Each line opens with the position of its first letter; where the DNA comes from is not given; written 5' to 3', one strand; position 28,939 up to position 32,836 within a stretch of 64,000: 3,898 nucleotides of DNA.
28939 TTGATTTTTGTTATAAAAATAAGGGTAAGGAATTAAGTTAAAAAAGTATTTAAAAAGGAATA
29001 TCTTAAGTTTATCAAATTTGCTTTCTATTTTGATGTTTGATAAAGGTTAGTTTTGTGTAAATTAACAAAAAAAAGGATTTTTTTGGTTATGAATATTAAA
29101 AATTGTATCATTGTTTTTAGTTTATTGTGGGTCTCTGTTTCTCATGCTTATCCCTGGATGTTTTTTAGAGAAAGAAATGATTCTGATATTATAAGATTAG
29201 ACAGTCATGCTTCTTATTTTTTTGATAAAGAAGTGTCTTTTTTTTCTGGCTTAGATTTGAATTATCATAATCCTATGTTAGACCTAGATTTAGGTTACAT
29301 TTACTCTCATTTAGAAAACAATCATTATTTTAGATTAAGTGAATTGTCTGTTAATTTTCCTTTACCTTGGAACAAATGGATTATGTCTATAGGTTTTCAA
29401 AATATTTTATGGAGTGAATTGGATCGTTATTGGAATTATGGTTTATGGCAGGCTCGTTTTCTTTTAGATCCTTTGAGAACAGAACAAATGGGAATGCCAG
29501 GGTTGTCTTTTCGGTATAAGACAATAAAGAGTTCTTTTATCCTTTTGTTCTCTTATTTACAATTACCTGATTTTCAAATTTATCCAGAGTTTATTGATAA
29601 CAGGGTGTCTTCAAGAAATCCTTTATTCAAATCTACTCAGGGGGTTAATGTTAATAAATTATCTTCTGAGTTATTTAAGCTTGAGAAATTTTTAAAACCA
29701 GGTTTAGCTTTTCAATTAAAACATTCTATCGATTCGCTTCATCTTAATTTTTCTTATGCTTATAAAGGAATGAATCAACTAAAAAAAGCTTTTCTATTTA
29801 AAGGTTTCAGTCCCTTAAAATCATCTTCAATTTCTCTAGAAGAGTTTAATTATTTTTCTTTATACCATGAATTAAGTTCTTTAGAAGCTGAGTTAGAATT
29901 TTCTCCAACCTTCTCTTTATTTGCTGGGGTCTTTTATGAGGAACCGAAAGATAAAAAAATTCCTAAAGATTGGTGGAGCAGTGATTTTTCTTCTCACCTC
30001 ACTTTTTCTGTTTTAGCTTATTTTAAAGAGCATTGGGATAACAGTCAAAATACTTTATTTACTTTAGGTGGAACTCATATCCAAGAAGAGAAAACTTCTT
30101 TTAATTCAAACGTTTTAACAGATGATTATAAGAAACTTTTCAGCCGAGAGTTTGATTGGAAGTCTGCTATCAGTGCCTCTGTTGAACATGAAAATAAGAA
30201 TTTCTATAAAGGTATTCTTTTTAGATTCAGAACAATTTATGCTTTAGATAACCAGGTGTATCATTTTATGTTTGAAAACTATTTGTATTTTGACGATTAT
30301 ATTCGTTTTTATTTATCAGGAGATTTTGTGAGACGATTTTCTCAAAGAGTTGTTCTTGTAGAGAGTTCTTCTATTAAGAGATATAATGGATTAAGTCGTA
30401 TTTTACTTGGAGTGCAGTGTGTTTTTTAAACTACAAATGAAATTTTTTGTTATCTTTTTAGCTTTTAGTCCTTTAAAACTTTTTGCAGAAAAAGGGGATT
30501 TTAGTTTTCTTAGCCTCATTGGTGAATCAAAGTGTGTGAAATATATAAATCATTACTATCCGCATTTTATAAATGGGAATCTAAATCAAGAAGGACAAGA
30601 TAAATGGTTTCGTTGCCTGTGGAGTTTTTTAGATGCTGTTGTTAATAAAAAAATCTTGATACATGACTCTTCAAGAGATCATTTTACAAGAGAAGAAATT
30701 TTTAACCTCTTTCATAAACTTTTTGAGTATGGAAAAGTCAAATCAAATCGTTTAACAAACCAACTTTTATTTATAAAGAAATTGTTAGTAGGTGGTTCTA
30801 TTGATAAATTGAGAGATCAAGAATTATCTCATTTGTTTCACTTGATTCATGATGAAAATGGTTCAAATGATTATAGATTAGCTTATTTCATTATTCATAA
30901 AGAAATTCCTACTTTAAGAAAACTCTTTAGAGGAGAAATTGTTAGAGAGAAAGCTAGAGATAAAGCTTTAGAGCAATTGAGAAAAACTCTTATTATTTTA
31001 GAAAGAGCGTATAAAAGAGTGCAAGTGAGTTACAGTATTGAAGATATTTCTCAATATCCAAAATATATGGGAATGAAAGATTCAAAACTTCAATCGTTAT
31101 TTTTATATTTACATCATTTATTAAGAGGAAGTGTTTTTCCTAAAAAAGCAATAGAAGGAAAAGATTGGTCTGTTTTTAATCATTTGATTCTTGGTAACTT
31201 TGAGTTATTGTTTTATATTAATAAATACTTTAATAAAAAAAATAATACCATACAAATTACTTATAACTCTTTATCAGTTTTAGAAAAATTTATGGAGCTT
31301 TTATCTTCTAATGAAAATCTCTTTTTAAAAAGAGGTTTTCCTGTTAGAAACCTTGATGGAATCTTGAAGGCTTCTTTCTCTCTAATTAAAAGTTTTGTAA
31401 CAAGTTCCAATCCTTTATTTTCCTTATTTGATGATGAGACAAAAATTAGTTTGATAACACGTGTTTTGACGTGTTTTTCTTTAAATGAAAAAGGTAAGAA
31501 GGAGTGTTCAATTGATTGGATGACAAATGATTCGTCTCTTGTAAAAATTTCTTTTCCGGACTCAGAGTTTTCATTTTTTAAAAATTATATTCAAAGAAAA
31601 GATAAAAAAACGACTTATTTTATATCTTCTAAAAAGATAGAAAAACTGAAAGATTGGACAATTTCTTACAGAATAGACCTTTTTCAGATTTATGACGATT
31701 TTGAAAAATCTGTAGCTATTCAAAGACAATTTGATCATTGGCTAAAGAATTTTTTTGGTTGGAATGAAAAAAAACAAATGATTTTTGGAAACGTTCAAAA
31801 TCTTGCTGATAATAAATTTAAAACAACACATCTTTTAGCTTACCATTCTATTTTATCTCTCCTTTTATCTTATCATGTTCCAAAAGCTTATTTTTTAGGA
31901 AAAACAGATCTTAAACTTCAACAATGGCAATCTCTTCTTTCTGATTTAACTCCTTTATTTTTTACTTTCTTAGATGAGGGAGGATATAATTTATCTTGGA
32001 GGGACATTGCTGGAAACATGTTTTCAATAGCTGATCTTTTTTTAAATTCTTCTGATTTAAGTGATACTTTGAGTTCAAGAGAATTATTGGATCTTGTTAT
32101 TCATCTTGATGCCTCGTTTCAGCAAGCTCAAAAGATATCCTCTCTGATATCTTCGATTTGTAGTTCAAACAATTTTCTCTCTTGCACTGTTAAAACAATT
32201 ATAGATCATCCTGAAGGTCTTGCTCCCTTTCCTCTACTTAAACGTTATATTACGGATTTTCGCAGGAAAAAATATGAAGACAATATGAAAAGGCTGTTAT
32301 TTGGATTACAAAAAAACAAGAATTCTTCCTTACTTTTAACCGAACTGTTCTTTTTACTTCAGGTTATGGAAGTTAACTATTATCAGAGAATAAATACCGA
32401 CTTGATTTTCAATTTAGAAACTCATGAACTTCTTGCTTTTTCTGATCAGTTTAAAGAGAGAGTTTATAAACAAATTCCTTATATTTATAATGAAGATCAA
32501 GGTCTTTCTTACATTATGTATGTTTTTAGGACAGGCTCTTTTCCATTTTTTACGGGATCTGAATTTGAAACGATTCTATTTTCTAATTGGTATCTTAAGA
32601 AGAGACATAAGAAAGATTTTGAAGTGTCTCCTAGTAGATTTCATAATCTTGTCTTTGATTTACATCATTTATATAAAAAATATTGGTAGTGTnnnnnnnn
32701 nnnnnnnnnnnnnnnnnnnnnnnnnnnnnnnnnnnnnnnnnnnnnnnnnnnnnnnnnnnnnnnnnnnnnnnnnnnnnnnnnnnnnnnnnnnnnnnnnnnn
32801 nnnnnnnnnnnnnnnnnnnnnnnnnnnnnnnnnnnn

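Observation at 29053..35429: Tandemly duplicated two-gene module of unknown function: predicted OM beta-barrel plus secreted/lipoprotein helical partner with EF-hand-like loop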

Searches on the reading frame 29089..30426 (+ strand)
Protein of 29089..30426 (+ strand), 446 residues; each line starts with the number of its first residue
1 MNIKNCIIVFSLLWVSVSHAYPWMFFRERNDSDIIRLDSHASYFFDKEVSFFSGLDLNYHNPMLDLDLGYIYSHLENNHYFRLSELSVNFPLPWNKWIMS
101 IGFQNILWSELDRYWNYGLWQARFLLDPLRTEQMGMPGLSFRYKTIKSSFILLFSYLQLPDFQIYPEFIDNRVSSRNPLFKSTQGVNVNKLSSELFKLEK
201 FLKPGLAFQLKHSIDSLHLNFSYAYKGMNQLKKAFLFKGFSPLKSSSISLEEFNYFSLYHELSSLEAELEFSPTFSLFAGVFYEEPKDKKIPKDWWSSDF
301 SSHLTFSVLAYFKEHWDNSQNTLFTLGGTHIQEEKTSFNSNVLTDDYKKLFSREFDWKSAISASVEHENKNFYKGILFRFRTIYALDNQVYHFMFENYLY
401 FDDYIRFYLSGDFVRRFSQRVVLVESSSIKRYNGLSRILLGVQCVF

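Call 3: search_protein_families(library=pfam, proteins=[window:29089-30426:+], max_evalue=1)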
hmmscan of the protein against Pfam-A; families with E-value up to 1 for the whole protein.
window:29089-30426:+ (446 aa): 0 families

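Call 4: search_protein_families(library=ncbifam, proteins=[window:29089-30426:+], max_evalue=1)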
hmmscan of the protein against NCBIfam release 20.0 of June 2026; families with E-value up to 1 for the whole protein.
window:29089-30426:+ (446 aa): 0 families

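Call 13: find_homologous_proteins(query=window:29089-30426:+, max_evalue=0.01)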
Query window:29089-30426:+ (446 aa): 40 proteins with E <= 0.01 among 3942 candidates.
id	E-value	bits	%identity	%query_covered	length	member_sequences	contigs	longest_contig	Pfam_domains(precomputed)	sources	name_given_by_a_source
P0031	2.3e-298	1008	100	100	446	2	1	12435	-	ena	-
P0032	4.5e-186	638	63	100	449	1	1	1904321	-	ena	-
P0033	7.3e-161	555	58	100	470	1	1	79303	-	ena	-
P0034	3.5e-157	542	56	100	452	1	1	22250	-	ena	-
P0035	4.1e-154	532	55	100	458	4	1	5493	-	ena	-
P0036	3.0e-152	526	55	100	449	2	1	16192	-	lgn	-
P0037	4.8e-150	519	56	96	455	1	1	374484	-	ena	-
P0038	2.1e-141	490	52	100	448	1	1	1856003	-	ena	-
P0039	3.1e-141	490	54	100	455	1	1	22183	-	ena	-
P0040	5.9e-140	486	52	100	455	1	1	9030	-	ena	-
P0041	6.9e-140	485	52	98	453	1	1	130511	-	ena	-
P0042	4.7e-138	479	51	100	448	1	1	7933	-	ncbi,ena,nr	ncbi:MAG: hypothetical protein OXN83_00505 [Oligoflexia bacterium]|nr:hypothetical protein [Oligofle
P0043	1.1e-136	475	52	100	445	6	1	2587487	-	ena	-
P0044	1.2e-136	475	51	100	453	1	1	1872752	-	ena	-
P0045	2.4e-136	474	50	100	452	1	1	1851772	-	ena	-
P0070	2.6e-14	72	31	41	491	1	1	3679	-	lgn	-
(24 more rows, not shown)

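Call 24: search_solved_structures(query=A2, max_evalue=10)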
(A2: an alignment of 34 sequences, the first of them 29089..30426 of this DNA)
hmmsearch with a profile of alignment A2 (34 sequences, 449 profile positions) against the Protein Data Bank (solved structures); distinct sequences matched with E-value up to 10: 1.
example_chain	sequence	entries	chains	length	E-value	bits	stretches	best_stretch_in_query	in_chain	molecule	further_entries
5zu4_A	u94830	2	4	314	0.00035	22.9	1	249-347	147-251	Natterin-like protein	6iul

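Call 66: find_encoding_contigs(protein=P0070, flank=8000, max_places=2)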
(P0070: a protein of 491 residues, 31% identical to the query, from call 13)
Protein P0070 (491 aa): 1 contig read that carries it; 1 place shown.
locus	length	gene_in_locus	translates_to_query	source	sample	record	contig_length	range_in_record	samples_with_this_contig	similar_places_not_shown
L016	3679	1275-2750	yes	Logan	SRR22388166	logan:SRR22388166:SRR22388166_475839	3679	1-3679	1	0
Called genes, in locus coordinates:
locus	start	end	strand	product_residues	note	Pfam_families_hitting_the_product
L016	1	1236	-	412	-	?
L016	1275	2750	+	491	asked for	-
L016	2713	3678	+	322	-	?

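Call 76: search_protein_families(library=pfam, alignment_id=A2, max_evalue=1)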
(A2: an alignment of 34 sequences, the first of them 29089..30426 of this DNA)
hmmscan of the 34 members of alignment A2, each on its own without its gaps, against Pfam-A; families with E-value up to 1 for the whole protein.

A. member 1, window:29089-30426:+ (446 aa): 0 families

B. families by the number of members that match (of 34 scanned): 10 families
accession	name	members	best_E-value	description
PF03687.19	UPF0164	2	0.018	Uncharacterised protein family (UPF0164)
PF22723.2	NA-iREase2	1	0.025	NACHT-associated inactive Restriction Endonuclease 2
PF02264.21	LamB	1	0.042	LamB porin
PF15601.11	Imm70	1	0.051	Immunity protein 70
PF25079.1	COB_C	1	0.064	COBRA family C-terminal domain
PF07823.17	CPDase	1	0.078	Cyclic phosphodiesterase-like protein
PF04816.18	TrmK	1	0.088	tRNA (adenine(22)-N(1))-methyltransferase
PF05302.16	DUF720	1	0.14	Protein of unknown function (DUF720)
PF06837.17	Fijivirus_P9-2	1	0.17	Fijivirus P9-2 protein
PF14946.11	DUF4501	1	0.18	Domain of unknown function (DUF4501)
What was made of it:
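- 29089..30429 (+): Gene 1: type I outer-membrane beta-barrel (446 aa). It has a signal peptide ending SHA|YPW and a C-terminal beta-signal ..GVQCVF. No Pfam or NCBIfam hit (calls 3, 4, 76).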

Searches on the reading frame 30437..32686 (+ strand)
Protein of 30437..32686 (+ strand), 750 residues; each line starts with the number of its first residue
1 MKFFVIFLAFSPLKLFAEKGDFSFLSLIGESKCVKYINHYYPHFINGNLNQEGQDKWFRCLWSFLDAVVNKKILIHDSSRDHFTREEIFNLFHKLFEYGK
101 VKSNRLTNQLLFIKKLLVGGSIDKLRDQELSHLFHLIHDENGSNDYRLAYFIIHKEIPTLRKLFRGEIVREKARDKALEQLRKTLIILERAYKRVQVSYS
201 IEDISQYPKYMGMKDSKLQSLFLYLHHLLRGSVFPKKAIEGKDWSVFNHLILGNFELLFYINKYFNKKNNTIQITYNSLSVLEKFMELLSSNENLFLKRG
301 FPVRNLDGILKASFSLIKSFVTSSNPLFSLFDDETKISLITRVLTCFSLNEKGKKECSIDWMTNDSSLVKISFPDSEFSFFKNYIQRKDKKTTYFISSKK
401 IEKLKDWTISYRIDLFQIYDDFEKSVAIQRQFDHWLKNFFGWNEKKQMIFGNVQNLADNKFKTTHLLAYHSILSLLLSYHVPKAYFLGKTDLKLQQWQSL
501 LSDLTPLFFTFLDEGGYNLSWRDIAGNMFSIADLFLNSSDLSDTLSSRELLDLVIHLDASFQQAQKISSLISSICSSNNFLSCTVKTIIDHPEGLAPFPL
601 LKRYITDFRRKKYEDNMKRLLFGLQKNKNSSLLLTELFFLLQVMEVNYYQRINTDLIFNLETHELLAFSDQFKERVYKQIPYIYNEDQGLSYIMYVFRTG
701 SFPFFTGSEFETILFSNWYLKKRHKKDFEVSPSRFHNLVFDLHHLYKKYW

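Call 3: search_protein_families(library=pfam, proteins=[window:30437-32686:+], max_evalue=1)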
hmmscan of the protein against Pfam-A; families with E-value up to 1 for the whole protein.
window:30437-32686:+ (750 aa): 0 families

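Call 4: search_protein_families(library=ncbifam, proteins=[window:30437-32686:+], max_evalue=1)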
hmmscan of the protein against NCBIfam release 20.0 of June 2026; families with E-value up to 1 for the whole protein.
window:30437-32686:+ (750 aa): 0 families

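Call 32: search_protein_representatives(protein=window:30437-32686:+)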
Query: 750 residues. Proteins with E-value up to 0.001 (for the whole library): 43; up to 1e-10: 34; up to 1e-30: 31. The best 43 are listed.
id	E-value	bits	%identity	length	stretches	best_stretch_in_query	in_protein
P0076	2.6e-237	806.3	54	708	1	38-749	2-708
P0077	2.6e-162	558.4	42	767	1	26-749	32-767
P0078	1.6e-159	549.2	40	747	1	6-749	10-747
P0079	2.2e-140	485.9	36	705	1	38-749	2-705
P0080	6.9e-135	467.7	44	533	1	222-749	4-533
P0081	9.1e-121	421.0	35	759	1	4-748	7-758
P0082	2.6e-118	412.9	38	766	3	333-747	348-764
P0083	1.2e-117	410.7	35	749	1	6-749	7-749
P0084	1.6e-111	390.5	36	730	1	38-747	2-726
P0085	5.1e-109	382.2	37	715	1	2-669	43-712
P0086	1.4e-94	334.5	30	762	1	31-748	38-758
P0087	4.8e-92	326.1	31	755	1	29-747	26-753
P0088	2.1e-90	320.7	32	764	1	26-748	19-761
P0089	3.1e-77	277.1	32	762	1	36-746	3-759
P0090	7.7e-73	262.6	32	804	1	29-747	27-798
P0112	1.3e-06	43.6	21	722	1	31-727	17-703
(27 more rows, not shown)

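Call 36: search_protein_families(library=pfam, alignment_id=A4, max_evalue=0.1)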
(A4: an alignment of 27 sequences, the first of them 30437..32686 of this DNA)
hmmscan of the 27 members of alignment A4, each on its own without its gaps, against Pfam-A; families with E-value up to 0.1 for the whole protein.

A. member 1, window:30437-32686:+ (750 aa): 0 families

B. families by the number of members that match (of 27 scanned): 19 families
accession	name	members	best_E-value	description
PF13499.12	EF-hand_7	8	0.0004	EF-hand domain pair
PF13405.12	EF-hand_6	5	0.0025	EF-hand domain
PF00036.39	EF-hand_1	3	0.00088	EF hand domain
PF13202.12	EF-hand_5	2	0.032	EF hand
PF12816.13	TPR_Vps8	1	0.0068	Vps8 central TPR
PF01133.22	ER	1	0.016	Enhancer of rudimentary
PF07719.23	TPR_2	1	0.022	Tetratricopeptide repeat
PF19531.4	DUF6058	1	0.026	Family of unknown function (DUF6058)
PF09419.16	PGP_phosphatase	1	0.03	Mitochondrial PGP phosphatase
PF13826.12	Monooxy_af470-like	1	0.032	Monooxygenase af470-like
PF25318.1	WH_GDS1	1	0.036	GDS1 winged helix domain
PF02025.20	IL5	1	0.036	Interleukin 5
PF08616.15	SPA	1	0.041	Stabilization of polarity axis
PF00045.24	Hemopexin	1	0.046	Hemopexin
PF00515.34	TPR_1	1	0.06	Tetratricopeptide repeat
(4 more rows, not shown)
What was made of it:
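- On EF-hand: 8 of 27 gene 2 relatives hit EF-hand_7 weakly (call 36).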

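Call 47: predict_structure(alignment_id=A4)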
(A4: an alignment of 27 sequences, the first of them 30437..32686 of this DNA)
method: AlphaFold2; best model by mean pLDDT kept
length: 750 residues; sequences in the alignment: 27
mean_pLDDT: 86.4   pTM: 0.84
mean pLDDT of the five models: 86.4, 85.8, 84.6, 84.0, 83.3
residues with pLDDT >= 90: 411; 70-90: 276; 50-70: 34; < 50: 29
segments of 3 or more residues with pLDDT < 50: 1-29
pLDDT, mean of each block of 10 residues (from residue 1): 33 33 43 77 86 89 86 86 92 84 85 86 90 87 87 93 87 95 95 93 87 81 94 94 94 93 84 92 93 91 95 82 62 89 92 83 73 94 91 94 95 96 95 91 86 73 93 92 89 92 83 74 85 92 94 94 90 86 94 93 89 93 72 88 94 86 93 91 93 94 86 91 81 93 84
secondary structure, 60 per line:
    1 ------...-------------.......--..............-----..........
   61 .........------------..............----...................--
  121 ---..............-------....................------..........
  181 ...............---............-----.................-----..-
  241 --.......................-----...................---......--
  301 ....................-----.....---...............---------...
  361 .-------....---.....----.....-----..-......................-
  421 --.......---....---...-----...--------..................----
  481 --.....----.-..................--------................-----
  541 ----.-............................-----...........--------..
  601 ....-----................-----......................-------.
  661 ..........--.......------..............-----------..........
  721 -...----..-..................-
elements in order (helices of 4 or more, strands of 3 or more residues): H23-29 H32-45 H51-69 E82-84 H85-95 H100-118 E124-126 H127-137 H145-164 H171-195 H201-210 H216-232 H243-265 H271-289 H293-298 H303-320 H326-330 H334-348 E358-361 E369-372 E376-380 E385-389 H398-419 H423-429 H433-436 E440-442 E448-450 H459-476 H483-487 H494-511 H520-535 H547-574 H580-590 H599-604 H610-625 H631-652 H662-670 H673-679 H686-699 H711-720 H732-749
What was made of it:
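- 30419..32689 (+): Gene 2: type I partner. It is 756 aa from GTG 30419, or 750 aa from ATG 30437. It has a signal-peptidase-I type signal and no lipobox, and is mostly helical. The AF2 model has pLDDT 86.4 and pTM 0.84, with about 38 helices plus a small beta region (call 47).
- The partner is large and helical (call 47).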

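Call 49: fold_search(model_id=the predicted structure, library=pdb)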
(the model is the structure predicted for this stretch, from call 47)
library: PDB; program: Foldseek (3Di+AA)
matches with E <= 10: 288; with E <= 0.001: 0
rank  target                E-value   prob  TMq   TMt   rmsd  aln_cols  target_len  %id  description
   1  9hfl_A                8.2e-02  0.25  0.16  0.12  23.9       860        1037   10  Cryo-EM structure of the human snRNA export complex comprising CBC-PHAX-CRM1-RanGTP and capped-RNA (released 2025-07-16)
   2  9og9                  9.6e-02  0.23  0.15  0.14  23.4       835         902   11  Cryo-EM structure of human full-length XPO1 (unliganded) (released 2025-11-26)
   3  3icq_U                1.4e-01  0.13  0.12  0.10  30.0       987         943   11  Karyopherin nuclear state (released 2009-08-25)
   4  2b1e                  1.9e-01  0.09  0.08  0.10  25.8       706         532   11  The structures of exocyst subunit Exo70p and the Exo84p C-terminal domains reveal a common motif (released 2005-11-01)
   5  8xvg_L                3.0e-01  0.11  0.13  0.06  22.3       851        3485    9  Structure of human NuA4/TIP60 complex (released 2024-07-24)
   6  8qyz_F                3.4e-01  0.09  0.12  0.11  27.1       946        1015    9  Crystal structure of hiNES2 in complex with Xpo1 and RanGTP (released 2024-11-06)
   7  5me3_B                4.7e-01  0.10  0.13  0.11  25.7       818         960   10  Structure of the Scc2 C-terminus (released 2017-01-11)
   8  9zjz                  5.1e-01  0.12  0.12  0.10  23.0       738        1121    9  Human sterile alpha motif domain-containing protein 9 (SAMD9), loss-of-function mutant R685Q/G686C/I968C (released 2026-02-25)
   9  9m1i_D                5.1e-01  0.07  0.11  0.09  25.6       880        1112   10  Cryo-EM structure of the TBC-D-Arl2-beta-tubulin complex (released 2025-10-22)
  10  9l4c_B                5.3e-01  0.08  0.13  0.12  26.9       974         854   10  ATR Spiral -ATRIP bound with RP-3500 (released 2025-05-21)
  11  8qyz_C                5.5e-01  0.10  0.14  0.12  26.1       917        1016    9  Crystal structure of hiNES2 in complex with Xpo1 and RanGTP (released 2024-11-06)
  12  5nw5_B                5.5e-01  0.06  0.10  0.08  31.0       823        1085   12  Crystal structure of the Rif1 N-terminal domain (RIF1-NTD) from Saccharomyces cerevisiae in complex with DNA (released 2017-06-14)
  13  7use_B                5.5e-01  0.05  0.09  0.07  28.8       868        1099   10  Cryo-EM structure of WAVE regulatory complex with Rac1 bound on both A and D site (released 2022-09-21)
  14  8v3d_D                5.7e-01  0.06  0.07  0.11  27.9       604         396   10  AgamOR28 structure bound to 2,4,5-trimethylthiazole (released 2024-06-19)
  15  9oga                  5.9e-01  0.10  0.16  0.14  23.6       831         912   10  Cryo-EM structure of human full-length XPO1 conjugated with selinexor (released 2025-11-26)
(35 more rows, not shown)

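Call 65: find_encoding_contigs(protein=P0112, flank=8000, max_places=2)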
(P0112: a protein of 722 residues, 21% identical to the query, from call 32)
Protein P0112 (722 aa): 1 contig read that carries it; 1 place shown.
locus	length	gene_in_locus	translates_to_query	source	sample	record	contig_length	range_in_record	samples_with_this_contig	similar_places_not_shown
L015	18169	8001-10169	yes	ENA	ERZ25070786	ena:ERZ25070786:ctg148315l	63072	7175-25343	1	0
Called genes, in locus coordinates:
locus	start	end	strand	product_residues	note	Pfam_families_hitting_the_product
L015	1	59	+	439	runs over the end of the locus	PF22046:FabMG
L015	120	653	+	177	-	PF09976:TPR_21 (weak), PF13525:YfiO (weak), PF07719:TPR_2 (faint), PF13174:TPR_6 (faint)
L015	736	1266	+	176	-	PF07719:TPR_2 (faint), PF13174:TPR_6 (faint)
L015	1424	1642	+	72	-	-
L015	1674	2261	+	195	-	-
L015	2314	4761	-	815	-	-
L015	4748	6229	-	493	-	-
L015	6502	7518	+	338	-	-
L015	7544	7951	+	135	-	-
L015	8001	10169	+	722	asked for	-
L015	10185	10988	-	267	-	-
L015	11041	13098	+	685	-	PF00330:Aconitase, PF00694:Aconitase_C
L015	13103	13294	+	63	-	-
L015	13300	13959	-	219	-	PF23271:HEAT_GCN1 (faint), PF23227:HEAT_MROH2B_C (faint), PF12717:Cnd1 (faint), PF00514:Arm (faint), PF01602:Adaptin_N (weak), PF02985:HEAT (faint), PF13646:HEAT_2, PF13513:HEAT_EZ (weak)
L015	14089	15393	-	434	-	-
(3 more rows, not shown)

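Call 70: search_solved_structures(query=A4, max_evalue=10)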
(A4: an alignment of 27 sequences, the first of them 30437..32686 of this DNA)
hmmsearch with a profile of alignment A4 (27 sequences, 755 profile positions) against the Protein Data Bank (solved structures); distinct sequences matched with E-value up to 10: 14.
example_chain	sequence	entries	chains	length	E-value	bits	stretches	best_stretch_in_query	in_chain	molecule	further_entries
2jnx_A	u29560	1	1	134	0.013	17.1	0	651-683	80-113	Calcium binding protein 2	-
1ttx_A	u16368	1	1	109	0.037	15.7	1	652-678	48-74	Oncomodulin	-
1omd_A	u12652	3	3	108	0.094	14.3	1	652-680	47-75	ONCOMODULIN | RAT ONCOMODULIN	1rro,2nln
1pal_A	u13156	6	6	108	0.13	13.9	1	651-678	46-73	PARVALBUMIN | PROTEIN (PARVALBUMIN)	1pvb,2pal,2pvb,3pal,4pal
1jfj_A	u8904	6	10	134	0.49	12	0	646-676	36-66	CALCIUM-BINDING PROTEIN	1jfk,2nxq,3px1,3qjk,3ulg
2m7n_A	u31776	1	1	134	0.52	11.9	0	646-676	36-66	Calcium-binding protein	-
1b8r_A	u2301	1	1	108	0.64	11.6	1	652-678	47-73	PROTEIN (PARVALBUMIN)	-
1cdp_A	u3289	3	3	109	0.65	11.6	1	652-678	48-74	CADMIUM-SUBSTITUTED CALCIUM-BINDING PARVALBUMIN B | CALCIUM-BINDING PARVALBUMIN | CALCIUM-BINDING PARVALBUMIN B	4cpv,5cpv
3sib_A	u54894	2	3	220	0.75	11.4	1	625-676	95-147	URE3-BP sequence specific DNA binding protein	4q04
5xnd_A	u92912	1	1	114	0.9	11.1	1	651-677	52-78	Parvalbumin beta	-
2mbx_A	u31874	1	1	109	1.3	10.5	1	652-677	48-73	Parvalbumin beta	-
9b26_A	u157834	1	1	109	1.3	10.5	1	652-677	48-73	Parvalbumin beta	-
9ccf_A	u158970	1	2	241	6.4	8.3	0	144-186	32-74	DA7_2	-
9cce_A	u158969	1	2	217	7.3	8.1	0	144-186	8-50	DYNA_1b7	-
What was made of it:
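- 32393..32431 (+): Gene 2 EF-hand-like loop B, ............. (residues 653-665). It is degenerate in this genome: position 5 is Ile. Weak PDB profile hits at this site are parvalbumin, oncomodulin and CaBP (call 70).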
